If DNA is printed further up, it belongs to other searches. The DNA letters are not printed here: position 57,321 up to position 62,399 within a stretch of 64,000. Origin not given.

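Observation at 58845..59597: PP2C-like phosphatase motifs present but in apparently permuted order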

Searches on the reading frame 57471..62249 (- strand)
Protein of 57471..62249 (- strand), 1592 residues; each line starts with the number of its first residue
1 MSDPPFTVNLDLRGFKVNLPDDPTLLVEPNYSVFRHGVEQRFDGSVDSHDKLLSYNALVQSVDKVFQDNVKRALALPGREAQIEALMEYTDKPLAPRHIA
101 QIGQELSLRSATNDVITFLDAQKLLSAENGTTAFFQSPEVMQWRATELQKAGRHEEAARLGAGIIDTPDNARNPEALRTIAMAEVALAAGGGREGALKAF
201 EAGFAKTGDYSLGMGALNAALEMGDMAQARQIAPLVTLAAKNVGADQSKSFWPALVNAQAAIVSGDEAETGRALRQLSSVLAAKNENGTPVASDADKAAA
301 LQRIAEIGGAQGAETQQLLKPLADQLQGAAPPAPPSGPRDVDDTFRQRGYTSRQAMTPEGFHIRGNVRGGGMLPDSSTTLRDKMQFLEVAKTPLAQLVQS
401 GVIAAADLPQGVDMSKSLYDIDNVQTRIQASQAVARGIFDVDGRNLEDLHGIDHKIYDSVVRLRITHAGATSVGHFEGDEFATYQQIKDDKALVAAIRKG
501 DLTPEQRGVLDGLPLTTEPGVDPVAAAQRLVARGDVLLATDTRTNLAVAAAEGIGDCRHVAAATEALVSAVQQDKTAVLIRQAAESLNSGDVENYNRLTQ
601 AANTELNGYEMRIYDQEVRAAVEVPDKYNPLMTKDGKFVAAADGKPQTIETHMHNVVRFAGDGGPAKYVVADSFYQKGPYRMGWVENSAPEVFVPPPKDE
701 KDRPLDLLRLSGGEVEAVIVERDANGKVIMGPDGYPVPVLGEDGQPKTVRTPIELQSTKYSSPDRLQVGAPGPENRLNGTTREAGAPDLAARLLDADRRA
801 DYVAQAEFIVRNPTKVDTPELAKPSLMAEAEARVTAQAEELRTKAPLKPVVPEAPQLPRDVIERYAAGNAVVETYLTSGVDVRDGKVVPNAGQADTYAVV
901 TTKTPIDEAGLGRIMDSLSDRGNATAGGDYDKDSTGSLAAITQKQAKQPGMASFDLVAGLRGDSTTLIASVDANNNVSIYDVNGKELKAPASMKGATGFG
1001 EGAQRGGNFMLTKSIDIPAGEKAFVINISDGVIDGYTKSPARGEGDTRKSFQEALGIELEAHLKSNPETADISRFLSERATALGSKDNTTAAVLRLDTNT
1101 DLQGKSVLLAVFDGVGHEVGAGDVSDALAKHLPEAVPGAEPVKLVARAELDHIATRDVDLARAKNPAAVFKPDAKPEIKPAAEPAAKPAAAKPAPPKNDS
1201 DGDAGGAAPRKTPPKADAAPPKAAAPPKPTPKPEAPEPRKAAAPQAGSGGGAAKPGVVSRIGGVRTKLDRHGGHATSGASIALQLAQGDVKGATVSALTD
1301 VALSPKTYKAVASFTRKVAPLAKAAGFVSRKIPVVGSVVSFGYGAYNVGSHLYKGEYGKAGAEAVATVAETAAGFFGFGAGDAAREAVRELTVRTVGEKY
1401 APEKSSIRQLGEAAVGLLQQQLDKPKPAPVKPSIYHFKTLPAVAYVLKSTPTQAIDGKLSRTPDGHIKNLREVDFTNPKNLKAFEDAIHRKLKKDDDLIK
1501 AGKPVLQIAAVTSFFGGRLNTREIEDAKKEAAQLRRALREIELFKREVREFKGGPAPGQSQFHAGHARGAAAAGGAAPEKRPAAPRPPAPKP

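Call 4: search_protein_families(library=pfam, proteins=[window:57471-62249:-], max_evalue=10)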
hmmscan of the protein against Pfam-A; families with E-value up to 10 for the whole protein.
window:57471-62249:- (1592 aa): 2 families
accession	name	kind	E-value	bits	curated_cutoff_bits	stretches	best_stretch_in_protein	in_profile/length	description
PF23493.1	CysS_C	-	0.025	15.1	23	1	1070-1096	6-32/51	Cysteinyl-tRNA ligase anticodon binding domain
PF13362.12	Toprim_3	-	1.5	9.7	27.2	1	275-349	30-93/95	Toprim domain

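Call 5: search_solved_structures(query=window:57471-62249:-, max_evalue=10, show_alignments=3)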
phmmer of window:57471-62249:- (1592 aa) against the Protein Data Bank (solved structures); distinct sequences matched with E-value up to 10: 3.
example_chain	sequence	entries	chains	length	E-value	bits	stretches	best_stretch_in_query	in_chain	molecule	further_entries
5opt_h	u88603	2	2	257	0.00092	20.2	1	1169-1235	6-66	RNA-binding protein, putative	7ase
9hd7_R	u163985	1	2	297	0.039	14.9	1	1165-1211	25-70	Chlorophyll a-b binding protein, chloroplastic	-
4v6w_AZ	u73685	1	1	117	1.3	9.8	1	1226-1270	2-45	40S ribosomal protein S25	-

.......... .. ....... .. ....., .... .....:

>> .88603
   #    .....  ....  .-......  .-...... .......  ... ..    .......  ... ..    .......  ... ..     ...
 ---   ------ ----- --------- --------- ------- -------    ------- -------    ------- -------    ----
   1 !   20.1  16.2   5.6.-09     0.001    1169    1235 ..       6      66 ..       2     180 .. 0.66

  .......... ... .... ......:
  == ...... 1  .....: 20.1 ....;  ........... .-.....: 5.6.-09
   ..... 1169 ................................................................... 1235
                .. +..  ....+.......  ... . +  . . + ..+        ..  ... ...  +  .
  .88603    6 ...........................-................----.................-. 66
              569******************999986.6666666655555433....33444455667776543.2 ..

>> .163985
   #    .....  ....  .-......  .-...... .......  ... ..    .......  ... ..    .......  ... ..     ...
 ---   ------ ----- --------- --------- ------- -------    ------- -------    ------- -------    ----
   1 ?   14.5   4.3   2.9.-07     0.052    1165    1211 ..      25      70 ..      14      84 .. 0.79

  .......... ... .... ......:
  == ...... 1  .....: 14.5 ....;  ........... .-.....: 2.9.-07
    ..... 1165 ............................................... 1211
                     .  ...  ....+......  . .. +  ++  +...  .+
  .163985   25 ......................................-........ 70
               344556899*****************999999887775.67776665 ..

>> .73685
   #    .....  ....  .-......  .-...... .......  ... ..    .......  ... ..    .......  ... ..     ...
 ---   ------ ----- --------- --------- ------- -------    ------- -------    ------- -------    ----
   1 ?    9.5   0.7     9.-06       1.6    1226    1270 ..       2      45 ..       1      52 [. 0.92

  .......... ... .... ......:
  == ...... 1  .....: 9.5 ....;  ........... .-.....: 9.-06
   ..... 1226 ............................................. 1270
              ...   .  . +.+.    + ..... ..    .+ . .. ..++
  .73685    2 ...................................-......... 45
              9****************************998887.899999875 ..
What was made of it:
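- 58440..58754 (-): Pro/Ala/Lys-rich low-complexity linker (aa ~1166-1270). Only low-complexity PDB matches (call 5).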

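Call 13: search_dna_similar(query=window:57471-62249:-, collection=plasmids, mode=protein, max_evalue=0.001)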
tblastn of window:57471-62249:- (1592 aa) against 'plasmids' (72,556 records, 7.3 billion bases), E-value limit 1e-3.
No match.
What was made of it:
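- Tried and rejected: tblastn of the whole protein against plasmids gave no match (call 13).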

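Call 14: find_related_loci(query=window:57471-62249:-, collection=genome_contigs, flank=8000)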
Query window:57471-62249:- (1592 aa) in genome_contigs; peptide patterns used: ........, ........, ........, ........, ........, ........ (x = any residue, [..] = any of these).
413 stretches matched a pattern; 2 encode a relative of the query (tblastn E <= 1e-3); 2 distinct loci.
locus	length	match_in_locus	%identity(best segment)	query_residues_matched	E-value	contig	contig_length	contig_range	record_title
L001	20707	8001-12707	68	1-1580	0e+0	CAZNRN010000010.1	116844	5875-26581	MAG TPA_asm: uncultured Micavibrio sp. isolate binchicken_co199_124 genome assembly, contig: NODE_221_length_116844_cov_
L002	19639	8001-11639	62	30-1588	0e+0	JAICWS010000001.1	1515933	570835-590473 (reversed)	MAG: Alphaproteobacteria bacterium isolate LS_FP_2_bin.61 k141_1880192_length_1515933_cov_24.9696, whole genome shotgun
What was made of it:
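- The closest genome is labelled Micavibrio (call 14).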

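Call 34: search_protein_families(library=ncbifam, proteins=[window:57471-62249:-], max_evalue=1)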
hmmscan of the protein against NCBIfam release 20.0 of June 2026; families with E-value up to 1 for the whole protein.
window:57471-62249:- (1592 aa): 0 families
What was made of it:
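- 57996..58439 (-): Conserved Gly-rich, moderately hydrophobic C-terminal module (aa ~1271-1418; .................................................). It is shared by nearly all longer family members. No Pfam or NCBIfam hit (calls 4, 34).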

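Call 84: search_protein_families(library=padloc, proteins=[window:57471-62249:-], max_evalue=0.1)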
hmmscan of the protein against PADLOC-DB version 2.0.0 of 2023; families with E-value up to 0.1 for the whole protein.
window:57471-62249:- (1592 aa): 0 families

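Call 85: search_protein_families(library=phrogs, proteins=[window:57471-62249:-], max_evalue=0.1)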
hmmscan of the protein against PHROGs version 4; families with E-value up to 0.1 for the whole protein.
window:57471-62249:- (1592 aa): 1 family
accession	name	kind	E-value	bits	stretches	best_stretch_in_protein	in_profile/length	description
phrog_23607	-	tail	0.088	14.1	0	1470-1528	31-89/135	tail assembly chaperone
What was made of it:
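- Tried and rejected: NCBIfam, PADLOC and PHROGs gave nothing (calls 34, 84, 85).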
